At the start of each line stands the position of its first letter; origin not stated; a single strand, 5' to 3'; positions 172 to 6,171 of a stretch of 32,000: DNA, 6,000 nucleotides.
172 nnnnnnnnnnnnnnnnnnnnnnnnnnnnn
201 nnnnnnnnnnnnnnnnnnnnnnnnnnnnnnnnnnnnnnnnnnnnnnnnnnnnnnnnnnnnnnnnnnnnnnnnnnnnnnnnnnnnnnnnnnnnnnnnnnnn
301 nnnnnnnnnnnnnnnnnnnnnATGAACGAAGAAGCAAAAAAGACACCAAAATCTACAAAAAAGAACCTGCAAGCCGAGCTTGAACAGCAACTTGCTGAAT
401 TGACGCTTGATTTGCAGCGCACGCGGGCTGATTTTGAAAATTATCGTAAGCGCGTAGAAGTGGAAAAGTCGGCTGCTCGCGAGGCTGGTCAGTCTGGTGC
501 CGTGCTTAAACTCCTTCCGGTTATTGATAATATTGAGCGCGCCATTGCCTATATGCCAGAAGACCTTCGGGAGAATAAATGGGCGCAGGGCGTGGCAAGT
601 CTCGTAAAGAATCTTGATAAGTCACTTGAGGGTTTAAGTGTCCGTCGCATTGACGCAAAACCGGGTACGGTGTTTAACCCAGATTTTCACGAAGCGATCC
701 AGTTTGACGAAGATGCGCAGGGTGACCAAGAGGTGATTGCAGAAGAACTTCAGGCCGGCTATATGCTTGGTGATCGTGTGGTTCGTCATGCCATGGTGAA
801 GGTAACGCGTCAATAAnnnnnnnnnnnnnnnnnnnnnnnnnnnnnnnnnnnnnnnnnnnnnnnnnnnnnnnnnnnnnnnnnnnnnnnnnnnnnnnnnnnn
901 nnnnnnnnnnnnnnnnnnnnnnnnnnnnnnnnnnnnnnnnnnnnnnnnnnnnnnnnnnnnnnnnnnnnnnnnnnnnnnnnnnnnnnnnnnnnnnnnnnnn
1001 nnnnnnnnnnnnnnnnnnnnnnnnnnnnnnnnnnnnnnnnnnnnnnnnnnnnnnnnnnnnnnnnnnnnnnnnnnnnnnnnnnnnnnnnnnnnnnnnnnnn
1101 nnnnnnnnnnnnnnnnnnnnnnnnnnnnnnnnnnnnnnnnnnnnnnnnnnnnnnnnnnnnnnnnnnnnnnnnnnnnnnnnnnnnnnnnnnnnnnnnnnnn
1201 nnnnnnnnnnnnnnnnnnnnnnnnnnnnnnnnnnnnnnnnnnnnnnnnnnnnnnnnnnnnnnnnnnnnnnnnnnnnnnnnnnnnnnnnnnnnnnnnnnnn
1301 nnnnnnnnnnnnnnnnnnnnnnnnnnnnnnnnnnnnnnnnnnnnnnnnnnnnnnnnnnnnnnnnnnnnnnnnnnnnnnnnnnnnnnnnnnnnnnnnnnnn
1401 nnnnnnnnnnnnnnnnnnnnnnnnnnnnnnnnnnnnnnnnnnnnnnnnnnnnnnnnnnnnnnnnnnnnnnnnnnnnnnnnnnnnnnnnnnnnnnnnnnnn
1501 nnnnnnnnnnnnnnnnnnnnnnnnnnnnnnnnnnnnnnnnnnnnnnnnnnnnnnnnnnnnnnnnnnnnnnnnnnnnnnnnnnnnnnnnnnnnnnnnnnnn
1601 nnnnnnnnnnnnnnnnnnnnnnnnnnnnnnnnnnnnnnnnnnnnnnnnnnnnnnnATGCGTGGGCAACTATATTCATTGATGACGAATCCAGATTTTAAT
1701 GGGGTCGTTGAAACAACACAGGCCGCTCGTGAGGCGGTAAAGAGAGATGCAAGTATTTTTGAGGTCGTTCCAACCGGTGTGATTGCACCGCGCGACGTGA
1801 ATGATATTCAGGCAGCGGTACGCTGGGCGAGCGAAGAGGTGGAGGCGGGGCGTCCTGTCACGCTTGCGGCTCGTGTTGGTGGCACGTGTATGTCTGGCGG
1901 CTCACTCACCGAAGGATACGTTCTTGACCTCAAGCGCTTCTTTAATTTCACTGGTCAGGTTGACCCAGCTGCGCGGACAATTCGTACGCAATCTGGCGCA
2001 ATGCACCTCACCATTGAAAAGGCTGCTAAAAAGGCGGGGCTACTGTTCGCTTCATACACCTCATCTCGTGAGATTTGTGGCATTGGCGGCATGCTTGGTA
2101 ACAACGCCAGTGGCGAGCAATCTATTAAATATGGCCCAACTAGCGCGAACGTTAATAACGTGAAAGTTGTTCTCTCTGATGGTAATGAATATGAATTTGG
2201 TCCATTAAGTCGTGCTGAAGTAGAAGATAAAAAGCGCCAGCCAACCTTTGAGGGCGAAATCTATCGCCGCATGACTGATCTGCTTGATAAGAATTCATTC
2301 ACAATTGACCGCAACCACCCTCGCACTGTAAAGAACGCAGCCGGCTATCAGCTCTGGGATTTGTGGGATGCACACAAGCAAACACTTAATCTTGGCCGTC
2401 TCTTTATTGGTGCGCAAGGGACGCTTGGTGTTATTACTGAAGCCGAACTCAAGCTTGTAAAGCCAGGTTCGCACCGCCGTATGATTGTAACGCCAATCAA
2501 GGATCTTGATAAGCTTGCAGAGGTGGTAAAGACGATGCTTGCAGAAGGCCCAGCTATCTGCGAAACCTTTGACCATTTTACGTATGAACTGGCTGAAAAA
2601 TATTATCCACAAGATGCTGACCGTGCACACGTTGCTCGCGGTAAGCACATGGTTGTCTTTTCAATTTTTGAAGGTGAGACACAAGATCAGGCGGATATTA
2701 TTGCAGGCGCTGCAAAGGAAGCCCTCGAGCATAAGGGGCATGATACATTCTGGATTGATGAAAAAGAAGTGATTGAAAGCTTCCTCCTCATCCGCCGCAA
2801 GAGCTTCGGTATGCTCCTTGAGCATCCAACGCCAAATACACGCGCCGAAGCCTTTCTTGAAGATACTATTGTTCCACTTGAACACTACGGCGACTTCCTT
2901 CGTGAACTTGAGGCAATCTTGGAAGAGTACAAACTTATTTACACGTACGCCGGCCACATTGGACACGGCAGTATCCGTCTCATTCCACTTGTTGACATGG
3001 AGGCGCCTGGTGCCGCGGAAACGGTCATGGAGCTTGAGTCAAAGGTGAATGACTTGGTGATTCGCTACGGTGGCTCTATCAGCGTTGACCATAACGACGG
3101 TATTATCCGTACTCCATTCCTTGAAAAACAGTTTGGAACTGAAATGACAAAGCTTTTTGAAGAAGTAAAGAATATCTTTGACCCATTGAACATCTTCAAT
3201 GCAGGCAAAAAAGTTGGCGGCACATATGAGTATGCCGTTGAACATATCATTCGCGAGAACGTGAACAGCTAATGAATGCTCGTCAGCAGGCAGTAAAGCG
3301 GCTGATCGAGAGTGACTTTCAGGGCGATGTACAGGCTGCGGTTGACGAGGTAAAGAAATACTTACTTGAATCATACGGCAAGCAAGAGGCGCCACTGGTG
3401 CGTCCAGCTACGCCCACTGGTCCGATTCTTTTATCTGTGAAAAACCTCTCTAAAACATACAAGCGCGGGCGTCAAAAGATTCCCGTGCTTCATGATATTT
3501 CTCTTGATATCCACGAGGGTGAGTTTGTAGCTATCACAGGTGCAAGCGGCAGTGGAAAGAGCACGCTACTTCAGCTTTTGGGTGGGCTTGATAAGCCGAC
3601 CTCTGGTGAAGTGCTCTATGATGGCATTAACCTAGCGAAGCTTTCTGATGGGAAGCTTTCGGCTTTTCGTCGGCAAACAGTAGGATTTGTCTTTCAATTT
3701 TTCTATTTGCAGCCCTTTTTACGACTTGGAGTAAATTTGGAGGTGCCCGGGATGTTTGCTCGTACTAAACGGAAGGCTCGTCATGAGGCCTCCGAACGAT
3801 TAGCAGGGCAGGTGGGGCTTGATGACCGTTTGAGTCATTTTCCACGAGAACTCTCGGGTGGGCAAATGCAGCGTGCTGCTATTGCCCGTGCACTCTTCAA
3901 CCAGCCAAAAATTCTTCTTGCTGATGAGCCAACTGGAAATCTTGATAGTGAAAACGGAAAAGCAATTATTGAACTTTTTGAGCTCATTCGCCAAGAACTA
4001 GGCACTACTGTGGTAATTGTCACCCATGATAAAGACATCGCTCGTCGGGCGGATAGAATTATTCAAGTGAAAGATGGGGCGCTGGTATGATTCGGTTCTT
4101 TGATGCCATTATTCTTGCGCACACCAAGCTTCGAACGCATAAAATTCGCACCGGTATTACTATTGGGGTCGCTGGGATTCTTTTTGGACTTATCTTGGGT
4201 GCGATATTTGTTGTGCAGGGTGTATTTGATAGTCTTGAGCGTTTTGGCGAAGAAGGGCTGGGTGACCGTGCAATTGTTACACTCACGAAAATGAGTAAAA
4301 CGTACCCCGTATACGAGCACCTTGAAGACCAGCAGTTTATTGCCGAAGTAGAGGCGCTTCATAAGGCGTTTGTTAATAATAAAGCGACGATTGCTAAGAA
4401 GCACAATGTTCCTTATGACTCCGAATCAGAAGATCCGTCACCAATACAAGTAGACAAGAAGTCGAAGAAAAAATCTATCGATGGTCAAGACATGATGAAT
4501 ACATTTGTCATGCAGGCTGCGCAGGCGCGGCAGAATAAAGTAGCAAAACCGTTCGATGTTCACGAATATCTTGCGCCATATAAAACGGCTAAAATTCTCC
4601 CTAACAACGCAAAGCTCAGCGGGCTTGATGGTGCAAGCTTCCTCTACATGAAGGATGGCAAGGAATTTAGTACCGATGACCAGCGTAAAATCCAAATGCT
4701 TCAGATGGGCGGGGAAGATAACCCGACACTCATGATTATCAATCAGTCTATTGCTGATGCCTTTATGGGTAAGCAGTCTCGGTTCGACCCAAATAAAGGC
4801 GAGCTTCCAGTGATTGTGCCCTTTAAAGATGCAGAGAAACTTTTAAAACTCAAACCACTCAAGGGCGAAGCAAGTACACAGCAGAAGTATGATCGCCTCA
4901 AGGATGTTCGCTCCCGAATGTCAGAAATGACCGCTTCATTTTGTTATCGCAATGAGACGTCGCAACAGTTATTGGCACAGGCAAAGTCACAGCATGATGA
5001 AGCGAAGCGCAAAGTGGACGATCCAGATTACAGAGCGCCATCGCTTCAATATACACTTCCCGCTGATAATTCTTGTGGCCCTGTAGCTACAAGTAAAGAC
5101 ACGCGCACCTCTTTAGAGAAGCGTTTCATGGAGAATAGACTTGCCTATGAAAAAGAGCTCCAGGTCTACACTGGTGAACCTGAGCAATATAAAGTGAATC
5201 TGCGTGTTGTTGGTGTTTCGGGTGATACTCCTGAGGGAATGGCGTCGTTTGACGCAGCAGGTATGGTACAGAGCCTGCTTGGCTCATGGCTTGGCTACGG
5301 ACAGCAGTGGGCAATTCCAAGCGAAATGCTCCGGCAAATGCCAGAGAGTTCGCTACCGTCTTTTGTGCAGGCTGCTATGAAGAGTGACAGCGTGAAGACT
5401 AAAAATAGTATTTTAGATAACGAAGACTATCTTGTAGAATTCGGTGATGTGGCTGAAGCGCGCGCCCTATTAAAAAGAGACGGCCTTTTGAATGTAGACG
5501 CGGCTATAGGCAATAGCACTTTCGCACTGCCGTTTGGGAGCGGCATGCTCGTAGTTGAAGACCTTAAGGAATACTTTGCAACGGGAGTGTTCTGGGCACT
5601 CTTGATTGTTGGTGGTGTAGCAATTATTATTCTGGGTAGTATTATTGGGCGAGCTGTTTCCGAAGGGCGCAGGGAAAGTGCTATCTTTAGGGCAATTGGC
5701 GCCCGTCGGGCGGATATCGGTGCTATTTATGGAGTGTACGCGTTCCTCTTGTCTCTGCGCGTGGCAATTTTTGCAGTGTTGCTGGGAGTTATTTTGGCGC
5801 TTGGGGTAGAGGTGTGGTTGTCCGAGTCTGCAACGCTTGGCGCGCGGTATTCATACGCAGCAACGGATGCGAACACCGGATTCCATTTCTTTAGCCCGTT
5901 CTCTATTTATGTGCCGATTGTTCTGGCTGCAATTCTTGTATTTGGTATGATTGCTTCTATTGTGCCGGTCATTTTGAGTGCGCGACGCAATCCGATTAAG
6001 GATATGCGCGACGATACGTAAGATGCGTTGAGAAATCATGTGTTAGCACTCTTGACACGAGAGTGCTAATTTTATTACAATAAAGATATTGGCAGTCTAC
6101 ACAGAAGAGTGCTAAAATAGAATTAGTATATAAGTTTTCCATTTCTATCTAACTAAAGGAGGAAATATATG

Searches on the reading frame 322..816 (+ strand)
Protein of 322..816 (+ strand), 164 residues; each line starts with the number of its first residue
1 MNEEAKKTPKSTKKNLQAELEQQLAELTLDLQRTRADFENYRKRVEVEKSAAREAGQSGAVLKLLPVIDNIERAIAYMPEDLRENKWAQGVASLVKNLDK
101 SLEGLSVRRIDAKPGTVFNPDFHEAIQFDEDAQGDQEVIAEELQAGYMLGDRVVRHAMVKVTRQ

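Call 21: search_protein_families(library=pfam, proteins=[window:322-816:+], max_evalue=0.0001)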
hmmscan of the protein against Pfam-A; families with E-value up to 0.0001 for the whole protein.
window:322-816:+ (164 aa): 1 family
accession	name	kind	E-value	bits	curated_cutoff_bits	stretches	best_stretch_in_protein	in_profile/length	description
PF01025.24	GrpE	-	1.2e-41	142.6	25.8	1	3-162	6-164/165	GrpE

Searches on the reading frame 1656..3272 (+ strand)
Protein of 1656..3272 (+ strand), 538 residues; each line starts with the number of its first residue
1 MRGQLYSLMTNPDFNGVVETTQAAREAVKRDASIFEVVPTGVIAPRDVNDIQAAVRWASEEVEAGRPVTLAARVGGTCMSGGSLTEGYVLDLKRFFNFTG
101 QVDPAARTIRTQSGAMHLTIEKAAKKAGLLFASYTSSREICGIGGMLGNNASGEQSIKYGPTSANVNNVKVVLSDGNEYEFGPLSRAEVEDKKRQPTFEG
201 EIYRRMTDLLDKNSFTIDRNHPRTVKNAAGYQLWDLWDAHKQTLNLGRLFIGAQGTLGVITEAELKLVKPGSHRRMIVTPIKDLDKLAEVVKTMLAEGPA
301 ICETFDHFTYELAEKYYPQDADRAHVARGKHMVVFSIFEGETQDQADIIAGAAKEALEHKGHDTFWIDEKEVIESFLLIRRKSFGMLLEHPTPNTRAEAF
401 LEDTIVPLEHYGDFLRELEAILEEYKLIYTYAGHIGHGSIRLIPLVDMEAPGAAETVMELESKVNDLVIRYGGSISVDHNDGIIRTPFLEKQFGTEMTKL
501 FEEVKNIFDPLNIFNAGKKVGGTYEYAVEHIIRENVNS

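Call 21: search_protein_families(library=pfam, proteins=[window:1656-3272:+], max_evalue=0.0001)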
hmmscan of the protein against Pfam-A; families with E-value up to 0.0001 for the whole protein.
window:1656-3272:+ (538 aa): 2 families
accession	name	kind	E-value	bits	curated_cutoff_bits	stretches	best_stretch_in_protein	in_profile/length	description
PF02913.24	FAD-oxidase_C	-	1.1e-36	127.3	21.2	1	273-518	4-247/248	FAD linked oxidases, C-terminal domain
PF01565.28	FAD_binding_4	-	1e-25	90.5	26.4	1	39-179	1-136/139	FAD binding domain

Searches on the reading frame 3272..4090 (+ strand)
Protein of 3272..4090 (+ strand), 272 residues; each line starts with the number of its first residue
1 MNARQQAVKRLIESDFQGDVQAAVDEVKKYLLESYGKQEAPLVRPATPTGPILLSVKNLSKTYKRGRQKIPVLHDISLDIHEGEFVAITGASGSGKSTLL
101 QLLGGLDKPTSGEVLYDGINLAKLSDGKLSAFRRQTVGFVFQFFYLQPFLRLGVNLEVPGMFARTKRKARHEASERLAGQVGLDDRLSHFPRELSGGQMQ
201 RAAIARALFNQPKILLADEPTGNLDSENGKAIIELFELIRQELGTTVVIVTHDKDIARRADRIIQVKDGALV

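Call 21: search_protein_families(library=pfam, proteins=[window:3272-4090:+], max_evalue=0.0001)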
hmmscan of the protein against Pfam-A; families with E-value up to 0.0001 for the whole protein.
window:3272-4090:+ (272 aa): 4 families
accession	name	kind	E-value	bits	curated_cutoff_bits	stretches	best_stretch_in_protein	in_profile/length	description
PF00005.33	ABC_tran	-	2.1e-34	119.5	25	1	73-221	1-136/137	ABC transporter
PF13304.12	AAA_21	-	5.8e-08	33.6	27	0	85-106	1-22/304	AAA domain, putative AbiEii toxin, Type IV TA system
PF02463.25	SMC_N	-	6e-06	26.3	40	0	193-267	136-212/220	RecF/RecN/SMC N terminal domain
PF13555.12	AAA_29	-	9.1e-05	22.6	27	0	77-100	16-39/61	P-loop containing region of AAA domain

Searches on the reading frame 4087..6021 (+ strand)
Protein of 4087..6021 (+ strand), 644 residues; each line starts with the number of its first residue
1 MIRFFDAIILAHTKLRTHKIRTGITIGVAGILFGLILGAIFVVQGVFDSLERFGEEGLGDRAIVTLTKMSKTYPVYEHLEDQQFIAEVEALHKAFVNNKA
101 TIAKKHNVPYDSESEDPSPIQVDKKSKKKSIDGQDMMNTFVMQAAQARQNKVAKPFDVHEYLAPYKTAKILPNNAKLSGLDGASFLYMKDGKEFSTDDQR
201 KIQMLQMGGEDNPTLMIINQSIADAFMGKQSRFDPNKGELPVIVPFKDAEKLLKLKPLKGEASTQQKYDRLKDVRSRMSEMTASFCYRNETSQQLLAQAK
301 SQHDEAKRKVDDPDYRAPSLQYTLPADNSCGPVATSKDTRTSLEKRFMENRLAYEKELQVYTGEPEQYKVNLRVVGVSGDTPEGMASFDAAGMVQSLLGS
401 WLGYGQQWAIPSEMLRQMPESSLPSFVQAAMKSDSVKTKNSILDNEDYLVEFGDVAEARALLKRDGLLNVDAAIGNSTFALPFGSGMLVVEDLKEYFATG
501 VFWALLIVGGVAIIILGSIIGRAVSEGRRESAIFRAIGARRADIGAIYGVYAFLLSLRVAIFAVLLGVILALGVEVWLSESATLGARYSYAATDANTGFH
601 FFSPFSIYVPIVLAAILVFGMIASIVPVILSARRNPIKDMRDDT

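Call 21: search_protein_families(library=pfam, proteins=[window:4087-6021:+], max_evalue=0.0001)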
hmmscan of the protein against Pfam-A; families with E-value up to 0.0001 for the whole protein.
window:4087-6021:+ (644 aa): 1 family
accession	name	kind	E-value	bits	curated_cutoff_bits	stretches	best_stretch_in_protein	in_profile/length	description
PF02687.27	FtsX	-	3.5e-08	34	25.5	1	505-636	4-120/120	FtsX-like permease C-terminal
